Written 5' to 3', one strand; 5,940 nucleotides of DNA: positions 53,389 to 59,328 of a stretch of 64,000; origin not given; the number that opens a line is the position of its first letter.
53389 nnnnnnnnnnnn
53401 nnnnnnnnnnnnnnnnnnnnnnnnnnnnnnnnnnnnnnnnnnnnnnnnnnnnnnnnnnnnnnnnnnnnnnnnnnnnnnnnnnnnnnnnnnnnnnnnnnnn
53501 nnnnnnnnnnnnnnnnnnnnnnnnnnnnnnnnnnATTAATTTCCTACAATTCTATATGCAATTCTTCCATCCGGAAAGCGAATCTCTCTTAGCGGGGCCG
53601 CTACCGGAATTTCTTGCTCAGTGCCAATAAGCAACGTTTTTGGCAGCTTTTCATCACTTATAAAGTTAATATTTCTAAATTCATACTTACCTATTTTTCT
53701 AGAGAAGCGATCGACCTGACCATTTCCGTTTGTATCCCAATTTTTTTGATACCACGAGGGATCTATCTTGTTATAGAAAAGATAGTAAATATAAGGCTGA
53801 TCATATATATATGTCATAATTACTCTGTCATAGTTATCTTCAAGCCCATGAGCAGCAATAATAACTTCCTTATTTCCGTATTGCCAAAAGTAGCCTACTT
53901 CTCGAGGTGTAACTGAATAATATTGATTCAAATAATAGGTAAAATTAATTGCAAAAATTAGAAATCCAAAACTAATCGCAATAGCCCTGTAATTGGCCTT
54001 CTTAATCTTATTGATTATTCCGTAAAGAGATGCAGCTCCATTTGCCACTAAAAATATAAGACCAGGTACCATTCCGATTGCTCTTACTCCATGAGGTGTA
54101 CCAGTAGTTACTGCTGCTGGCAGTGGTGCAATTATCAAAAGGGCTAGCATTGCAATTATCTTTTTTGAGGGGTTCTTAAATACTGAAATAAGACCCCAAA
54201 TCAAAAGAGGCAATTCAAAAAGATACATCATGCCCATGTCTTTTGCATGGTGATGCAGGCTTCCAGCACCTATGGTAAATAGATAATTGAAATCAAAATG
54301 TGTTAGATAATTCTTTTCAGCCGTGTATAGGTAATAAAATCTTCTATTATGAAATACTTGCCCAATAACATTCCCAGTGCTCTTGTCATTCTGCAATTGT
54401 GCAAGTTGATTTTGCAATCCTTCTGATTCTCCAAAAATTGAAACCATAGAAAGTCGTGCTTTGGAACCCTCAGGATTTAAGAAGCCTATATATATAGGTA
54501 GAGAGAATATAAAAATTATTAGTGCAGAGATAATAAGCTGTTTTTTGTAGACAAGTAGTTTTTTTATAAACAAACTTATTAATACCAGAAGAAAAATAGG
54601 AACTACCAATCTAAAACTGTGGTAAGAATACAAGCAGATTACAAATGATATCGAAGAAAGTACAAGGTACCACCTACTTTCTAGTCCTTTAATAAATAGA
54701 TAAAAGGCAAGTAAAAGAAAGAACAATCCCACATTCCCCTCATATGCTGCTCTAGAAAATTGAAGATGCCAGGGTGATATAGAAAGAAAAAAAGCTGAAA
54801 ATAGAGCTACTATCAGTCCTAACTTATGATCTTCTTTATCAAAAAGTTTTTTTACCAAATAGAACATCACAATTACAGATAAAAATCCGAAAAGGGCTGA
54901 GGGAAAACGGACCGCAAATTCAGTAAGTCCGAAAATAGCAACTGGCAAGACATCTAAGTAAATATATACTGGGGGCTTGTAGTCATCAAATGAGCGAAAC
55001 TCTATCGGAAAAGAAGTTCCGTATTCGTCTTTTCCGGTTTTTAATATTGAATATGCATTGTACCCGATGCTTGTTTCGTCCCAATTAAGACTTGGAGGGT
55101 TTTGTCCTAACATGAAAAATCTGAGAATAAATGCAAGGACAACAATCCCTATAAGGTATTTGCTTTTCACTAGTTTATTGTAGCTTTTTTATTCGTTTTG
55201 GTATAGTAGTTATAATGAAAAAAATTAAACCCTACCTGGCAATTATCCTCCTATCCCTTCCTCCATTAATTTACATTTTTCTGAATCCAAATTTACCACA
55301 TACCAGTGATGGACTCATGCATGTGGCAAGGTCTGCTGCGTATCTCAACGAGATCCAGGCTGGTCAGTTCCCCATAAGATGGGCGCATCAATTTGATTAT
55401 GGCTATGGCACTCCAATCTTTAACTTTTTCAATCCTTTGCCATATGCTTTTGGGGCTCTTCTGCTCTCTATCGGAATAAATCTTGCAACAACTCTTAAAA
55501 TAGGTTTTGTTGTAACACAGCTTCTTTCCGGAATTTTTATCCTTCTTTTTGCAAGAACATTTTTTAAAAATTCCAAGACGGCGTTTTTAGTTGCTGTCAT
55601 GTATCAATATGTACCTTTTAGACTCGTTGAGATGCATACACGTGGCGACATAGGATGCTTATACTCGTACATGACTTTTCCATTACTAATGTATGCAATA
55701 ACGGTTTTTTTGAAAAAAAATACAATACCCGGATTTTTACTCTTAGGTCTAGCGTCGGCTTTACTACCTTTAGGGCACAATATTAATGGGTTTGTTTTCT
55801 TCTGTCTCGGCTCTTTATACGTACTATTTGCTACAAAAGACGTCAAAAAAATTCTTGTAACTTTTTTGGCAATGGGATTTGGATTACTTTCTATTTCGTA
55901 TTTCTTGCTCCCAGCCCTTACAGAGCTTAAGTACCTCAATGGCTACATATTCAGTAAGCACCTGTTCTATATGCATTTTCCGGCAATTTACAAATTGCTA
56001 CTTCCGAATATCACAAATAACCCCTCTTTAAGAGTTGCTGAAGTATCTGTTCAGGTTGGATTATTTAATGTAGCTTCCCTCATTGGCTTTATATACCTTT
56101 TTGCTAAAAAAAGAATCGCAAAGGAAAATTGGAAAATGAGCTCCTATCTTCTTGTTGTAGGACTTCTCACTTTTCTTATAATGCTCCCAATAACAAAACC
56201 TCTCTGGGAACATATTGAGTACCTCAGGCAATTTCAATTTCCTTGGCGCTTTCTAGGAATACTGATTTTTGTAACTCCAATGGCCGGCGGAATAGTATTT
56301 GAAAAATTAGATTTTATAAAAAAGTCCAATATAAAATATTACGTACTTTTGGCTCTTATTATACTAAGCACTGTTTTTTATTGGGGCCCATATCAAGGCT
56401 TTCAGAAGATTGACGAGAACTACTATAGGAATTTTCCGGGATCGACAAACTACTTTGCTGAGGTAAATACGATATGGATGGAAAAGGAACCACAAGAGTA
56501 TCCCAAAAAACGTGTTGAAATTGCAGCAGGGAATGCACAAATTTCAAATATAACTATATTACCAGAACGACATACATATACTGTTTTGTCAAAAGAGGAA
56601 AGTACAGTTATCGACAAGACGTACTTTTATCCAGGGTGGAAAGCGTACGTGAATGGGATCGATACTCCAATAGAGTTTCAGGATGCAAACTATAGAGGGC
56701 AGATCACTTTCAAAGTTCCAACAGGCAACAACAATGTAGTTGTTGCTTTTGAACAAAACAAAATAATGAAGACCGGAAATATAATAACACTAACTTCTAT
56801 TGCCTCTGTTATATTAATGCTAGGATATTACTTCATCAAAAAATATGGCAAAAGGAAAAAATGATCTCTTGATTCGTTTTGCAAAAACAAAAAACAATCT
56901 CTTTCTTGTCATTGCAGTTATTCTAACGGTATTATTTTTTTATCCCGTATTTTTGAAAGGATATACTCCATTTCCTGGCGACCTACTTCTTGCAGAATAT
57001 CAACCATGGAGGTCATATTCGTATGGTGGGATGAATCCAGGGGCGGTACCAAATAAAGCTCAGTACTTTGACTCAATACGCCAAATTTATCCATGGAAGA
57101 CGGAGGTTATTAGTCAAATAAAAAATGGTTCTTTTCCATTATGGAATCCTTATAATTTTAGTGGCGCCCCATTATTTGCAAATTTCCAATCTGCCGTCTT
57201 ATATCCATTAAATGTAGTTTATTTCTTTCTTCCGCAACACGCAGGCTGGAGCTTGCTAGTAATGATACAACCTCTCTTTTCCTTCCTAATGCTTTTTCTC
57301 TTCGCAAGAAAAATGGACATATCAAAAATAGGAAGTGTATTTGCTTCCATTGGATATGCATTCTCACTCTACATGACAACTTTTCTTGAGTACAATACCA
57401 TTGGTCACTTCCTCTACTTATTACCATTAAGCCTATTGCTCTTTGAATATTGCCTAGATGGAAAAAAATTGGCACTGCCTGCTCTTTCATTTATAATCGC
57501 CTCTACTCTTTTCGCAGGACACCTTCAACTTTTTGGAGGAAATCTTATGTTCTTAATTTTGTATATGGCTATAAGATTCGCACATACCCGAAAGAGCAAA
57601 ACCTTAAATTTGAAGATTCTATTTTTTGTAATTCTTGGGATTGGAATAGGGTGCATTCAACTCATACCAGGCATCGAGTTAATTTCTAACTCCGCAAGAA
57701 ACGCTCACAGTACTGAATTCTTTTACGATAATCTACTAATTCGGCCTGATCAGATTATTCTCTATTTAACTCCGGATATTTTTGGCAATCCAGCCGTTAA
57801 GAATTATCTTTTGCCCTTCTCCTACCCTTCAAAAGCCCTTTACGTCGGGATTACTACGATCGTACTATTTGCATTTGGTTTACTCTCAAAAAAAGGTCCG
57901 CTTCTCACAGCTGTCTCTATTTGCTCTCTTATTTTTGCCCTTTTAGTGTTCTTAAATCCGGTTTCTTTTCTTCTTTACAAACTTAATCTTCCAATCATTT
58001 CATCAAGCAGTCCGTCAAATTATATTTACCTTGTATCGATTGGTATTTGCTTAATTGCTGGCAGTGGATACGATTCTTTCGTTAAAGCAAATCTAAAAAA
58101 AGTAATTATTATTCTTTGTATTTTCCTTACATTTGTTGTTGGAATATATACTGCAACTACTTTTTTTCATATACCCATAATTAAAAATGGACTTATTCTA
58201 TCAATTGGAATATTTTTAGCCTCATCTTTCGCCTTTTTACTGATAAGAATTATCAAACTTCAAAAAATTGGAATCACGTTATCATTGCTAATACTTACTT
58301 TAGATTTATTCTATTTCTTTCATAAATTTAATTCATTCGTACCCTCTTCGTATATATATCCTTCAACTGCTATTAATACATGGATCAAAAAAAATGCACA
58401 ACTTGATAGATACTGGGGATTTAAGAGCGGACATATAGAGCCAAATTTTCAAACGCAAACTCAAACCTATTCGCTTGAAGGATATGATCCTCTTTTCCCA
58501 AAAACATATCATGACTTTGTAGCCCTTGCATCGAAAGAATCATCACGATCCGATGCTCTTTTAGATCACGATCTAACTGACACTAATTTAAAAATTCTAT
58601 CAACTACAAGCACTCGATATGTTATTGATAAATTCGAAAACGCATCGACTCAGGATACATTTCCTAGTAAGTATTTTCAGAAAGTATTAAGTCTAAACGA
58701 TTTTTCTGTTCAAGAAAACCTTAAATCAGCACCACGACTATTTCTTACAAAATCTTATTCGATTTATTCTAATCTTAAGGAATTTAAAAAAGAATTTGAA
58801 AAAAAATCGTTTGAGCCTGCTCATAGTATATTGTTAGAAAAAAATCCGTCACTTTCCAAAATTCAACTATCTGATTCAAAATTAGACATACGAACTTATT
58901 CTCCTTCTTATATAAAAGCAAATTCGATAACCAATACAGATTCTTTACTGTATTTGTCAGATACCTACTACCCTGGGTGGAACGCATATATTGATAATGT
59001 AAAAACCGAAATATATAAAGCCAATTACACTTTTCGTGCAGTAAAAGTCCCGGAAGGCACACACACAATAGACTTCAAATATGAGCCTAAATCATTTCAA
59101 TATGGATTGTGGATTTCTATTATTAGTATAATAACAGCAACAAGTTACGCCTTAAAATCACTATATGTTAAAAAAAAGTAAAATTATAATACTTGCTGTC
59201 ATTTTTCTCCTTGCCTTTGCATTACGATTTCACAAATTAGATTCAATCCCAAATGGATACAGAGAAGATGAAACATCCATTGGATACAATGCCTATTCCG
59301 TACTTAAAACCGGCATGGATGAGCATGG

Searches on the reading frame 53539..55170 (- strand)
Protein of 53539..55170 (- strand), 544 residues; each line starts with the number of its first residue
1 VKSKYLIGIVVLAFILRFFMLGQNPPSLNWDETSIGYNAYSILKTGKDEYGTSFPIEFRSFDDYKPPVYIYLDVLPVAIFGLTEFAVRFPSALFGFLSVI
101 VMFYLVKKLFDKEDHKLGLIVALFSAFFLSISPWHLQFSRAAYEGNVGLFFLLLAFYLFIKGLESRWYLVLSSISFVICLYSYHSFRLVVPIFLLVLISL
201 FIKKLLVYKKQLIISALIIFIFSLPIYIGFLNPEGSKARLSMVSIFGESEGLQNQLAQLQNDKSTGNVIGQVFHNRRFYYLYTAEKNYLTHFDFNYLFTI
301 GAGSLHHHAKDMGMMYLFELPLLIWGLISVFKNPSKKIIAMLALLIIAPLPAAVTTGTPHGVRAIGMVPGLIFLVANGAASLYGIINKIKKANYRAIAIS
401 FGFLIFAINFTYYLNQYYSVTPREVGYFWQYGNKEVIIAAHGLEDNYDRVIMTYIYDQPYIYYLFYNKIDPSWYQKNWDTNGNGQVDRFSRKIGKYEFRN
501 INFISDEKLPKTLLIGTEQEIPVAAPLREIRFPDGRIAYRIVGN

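Call 7: search_protein_families(library=pfam, proteins=[window:53539-55170:-], max_evalue=0.01)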
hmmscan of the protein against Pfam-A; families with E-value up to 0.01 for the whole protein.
window:53539-55170:- (544 aa): 1 family
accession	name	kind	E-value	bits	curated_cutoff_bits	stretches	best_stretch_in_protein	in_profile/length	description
PF13231.12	PMT_2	-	7.7e-13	49.4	26.1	1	65-223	2-155/160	Dolichyl-phosphate-mannose-protein mannosyltransferase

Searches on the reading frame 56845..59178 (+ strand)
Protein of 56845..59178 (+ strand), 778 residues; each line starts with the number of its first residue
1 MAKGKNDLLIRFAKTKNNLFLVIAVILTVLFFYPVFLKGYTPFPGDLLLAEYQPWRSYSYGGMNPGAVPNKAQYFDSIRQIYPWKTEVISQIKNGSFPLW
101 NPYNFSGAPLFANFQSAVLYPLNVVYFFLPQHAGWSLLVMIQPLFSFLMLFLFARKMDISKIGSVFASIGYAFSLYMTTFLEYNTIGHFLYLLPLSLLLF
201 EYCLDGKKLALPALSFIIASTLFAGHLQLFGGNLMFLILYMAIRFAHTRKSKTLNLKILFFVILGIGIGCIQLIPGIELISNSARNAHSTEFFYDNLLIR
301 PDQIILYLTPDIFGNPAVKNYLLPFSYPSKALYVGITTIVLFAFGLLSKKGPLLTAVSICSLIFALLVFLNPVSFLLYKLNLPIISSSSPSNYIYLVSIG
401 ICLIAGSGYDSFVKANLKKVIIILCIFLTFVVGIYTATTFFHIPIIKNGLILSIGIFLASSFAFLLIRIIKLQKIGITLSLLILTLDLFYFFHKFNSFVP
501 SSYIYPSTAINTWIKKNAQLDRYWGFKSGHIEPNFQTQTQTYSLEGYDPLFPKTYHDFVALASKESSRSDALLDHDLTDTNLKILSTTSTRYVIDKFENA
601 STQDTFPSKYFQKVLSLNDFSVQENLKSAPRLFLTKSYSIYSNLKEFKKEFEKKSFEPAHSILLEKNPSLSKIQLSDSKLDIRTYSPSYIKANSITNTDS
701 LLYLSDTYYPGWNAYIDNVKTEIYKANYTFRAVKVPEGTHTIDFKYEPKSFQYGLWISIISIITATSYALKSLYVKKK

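Call 7: search_protein_families(library=pfam, proteins=[window:56845-59178:+], max_evalue=0.01)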
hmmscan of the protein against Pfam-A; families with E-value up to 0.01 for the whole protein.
window:56845-59178:+ (778 aa): 1 family
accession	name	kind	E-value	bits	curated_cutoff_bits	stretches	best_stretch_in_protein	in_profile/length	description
PF09586.16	YfhO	-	9.2e-18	64.4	28.5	2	674-758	750-835/835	Bacterial membrane protein YfhO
